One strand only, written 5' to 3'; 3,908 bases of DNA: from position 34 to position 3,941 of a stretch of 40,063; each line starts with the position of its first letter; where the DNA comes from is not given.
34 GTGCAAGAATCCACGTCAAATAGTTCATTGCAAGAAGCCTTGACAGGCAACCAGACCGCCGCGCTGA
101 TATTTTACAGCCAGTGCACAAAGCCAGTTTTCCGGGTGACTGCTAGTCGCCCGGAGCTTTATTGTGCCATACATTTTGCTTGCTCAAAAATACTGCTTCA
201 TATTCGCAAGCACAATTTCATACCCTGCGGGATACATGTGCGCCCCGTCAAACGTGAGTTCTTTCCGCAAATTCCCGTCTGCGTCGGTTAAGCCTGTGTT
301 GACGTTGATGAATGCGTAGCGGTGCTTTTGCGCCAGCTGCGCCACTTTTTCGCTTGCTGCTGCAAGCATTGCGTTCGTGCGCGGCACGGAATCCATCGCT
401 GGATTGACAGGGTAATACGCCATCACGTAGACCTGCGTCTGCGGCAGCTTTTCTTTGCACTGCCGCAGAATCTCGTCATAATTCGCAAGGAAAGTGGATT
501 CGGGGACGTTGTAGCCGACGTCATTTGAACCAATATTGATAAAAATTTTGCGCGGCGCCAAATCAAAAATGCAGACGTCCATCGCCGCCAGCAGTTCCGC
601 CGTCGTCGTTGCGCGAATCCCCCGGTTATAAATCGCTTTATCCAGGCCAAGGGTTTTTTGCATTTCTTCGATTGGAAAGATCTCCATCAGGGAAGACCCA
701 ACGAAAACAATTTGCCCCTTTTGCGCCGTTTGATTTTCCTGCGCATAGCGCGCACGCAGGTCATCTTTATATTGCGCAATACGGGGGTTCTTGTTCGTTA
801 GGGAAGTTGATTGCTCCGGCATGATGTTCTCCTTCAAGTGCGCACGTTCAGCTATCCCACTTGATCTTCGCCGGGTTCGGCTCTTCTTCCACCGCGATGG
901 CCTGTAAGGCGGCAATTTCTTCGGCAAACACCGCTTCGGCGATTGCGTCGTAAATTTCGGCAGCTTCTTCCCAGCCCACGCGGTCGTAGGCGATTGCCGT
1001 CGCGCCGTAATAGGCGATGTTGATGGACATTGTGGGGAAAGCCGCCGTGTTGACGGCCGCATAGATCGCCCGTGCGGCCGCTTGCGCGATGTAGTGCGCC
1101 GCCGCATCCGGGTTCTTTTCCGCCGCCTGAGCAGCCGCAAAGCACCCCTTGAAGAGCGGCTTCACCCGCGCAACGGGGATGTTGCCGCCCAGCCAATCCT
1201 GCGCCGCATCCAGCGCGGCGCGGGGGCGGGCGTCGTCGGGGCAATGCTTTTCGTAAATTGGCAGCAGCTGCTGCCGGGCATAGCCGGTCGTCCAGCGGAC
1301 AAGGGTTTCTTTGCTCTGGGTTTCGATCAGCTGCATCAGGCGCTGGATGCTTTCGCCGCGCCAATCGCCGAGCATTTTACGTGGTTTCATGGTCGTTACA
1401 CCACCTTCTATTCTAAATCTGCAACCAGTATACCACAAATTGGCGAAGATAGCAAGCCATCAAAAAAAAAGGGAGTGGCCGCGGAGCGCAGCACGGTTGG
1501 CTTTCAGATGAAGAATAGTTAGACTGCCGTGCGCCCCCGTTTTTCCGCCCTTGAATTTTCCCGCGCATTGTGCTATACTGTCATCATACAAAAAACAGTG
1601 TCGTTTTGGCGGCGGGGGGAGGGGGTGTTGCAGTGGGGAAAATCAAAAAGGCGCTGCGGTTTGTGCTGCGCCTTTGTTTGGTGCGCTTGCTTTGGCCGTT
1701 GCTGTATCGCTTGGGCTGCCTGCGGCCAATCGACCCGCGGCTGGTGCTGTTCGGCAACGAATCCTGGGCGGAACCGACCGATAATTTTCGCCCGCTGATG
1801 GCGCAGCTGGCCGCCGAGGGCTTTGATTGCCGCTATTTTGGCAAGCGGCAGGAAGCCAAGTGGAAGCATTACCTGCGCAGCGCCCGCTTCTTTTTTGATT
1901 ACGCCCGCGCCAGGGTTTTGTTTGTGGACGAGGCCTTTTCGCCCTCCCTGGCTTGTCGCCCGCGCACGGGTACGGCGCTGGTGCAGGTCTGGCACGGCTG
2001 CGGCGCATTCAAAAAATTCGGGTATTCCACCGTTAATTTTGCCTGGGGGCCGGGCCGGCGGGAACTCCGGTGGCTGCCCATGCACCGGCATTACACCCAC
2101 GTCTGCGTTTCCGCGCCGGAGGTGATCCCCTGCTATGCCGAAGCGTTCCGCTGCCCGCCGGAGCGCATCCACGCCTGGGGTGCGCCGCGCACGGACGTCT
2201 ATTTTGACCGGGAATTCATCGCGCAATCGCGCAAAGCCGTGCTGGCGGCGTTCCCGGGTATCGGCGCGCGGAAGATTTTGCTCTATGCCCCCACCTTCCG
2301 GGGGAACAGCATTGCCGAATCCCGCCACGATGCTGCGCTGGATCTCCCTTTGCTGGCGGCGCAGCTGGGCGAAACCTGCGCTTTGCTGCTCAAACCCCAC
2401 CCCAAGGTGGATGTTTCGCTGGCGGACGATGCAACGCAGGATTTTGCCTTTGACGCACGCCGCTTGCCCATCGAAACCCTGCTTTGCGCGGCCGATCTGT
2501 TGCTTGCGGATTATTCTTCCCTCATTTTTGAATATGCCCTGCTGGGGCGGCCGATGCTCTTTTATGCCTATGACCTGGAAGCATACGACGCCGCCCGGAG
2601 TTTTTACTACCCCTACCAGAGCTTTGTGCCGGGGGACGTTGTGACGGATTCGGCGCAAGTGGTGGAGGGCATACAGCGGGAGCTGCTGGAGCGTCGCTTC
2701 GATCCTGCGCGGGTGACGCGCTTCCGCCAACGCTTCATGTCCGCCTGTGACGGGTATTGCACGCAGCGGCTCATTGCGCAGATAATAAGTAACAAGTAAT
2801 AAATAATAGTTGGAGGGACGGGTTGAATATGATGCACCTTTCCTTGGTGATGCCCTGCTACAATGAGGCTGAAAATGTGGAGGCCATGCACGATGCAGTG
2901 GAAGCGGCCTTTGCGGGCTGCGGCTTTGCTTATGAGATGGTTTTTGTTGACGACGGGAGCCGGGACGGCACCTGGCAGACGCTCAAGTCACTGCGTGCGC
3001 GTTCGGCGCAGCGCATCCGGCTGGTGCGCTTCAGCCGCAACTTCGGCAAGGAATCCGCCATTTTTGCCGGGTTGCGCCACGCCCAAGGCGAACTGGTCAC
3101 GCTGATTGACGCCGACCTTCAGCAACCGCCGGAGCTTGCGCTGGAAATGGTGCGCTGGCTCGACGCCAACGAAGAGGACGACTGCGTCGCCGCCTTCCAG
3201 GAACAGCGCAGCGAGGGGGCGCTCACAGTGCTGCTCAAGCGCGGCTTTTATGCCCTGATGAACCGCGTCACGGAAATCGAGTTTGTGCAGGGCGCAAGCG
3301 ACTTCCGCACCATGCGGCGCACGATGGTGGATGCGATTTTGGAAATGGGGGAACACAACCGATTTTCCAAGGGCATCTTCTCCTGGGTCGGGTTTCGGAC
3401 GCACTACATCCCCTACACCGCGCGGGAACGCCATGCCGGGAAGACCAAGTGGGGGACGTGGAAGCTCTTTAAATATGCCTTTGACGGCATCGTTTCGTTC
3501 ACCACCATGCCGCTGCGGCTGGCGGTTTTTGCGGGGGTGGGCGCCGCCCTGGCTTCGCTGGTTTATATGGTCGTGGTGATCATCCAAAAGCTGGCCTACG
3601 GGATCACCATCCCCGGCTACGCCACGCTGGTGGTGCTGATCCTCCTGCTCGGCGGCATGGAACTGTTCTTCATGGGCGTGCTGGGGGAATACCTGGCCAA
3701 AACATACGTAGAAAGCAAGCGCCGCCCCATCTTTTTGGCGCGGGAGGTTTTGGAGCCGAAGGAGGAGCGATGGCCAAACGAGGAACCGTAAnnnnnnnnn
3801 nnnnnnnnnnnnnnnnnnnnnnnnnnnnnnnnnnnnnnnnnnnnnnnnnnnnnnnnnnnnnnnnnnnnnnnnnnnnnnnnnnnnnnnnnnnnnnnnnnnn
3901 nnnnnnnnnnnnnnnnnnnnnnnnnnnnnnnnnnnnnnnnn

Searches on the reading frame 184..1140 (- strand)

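Call 8: search_protein_families(library=pfam, proteins=[window:184-1140:-], max_evalue=0.001)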
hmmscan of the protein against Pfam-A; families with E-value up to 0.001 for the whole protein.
window:184-1140:- (318 aa): 2 families
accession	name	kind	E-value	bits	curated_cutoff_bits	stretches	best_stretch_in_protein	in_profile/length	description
PF13472.12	Lipase_GDSL_2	-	2.9e-22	80.5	32.9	1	169-309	34-178/178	GDSL-like Lipase/Acylhydrolase family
PF00657.28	Lipase_GDSL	-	1.4e-08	35.6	23.6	1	160-311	30-205/208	GDSL-like Lipase/Acylhydrolase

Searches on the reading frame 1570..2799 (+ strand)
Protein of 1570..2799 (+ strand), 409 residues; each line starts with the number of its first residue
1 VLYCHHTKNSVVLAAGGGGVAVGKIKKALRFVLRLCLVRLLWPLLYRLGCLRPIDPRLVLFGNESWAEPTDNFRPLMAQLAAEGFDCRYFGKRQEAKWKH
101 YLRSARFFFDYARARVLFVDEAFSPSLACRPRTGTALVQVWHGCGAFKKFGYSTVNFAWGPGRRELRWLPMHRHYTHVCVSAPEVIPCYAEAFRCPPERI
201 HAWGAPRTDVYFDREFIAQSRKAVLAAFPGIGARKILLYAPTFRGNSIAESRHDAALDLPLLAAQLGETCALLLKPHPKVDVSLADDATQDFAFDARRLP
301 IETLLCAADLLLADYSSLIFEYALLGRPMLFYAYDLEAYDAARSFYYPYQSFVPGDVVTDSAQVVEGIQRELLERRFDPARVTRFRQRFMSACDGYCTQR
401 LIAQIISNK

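Call 8: search_protein_families(library=pfam, proteins=[window:1570-2799:+], max_evalue=0.001)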
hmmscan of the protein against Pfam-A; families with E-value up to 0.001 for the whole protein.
window:1570-2799:+ (409 aa): 1 family
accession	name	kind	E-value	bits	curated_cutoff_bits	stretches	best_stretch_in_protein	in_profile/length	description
PF04464.20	Glyphos_transf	-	1.5e-67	228.6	22.1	1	45-406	2-366/367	CDP-Glycerol:Poly(glycerophosphate) glycerophosphotransferase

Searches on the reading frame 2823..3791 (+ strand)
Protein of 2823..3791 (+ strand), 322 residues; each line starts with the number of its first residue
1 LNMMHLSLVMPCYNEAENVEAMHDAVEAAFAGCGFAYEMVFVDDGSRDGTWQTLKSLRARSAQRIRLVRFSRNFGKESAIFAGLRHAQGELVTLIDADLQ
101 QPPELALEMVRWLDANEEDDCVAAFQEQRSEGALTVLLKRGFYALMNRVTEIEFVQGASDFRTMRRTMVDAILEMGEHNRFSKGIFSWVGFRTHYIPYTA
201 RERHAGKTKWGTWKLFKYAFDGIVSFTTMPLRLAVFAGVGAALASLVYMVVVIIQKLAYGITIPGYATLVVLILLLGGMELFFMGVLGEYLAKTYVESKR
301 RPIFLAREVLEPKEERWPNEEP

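Call 8: search_protein_families(library=pfam, proteins=[window:2823-3791:+], max_evalue=0.001)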
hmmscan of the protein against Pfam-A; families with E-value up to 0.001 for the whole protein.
window:2823-3791:+ (322 aa): 2 families
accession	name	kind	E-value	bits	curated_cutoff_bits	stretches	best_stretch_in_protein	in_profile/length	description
PF00535.33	Glycos_transf_2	-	9.4e-30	104.2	23.3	1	7-172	1-167/168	Glycosyl transferase family 2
PF13641.12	Glyco_tranf_2_3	-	3.3e-08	34.3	27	1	6-145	3-142/230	Glycosyltransferase like family 2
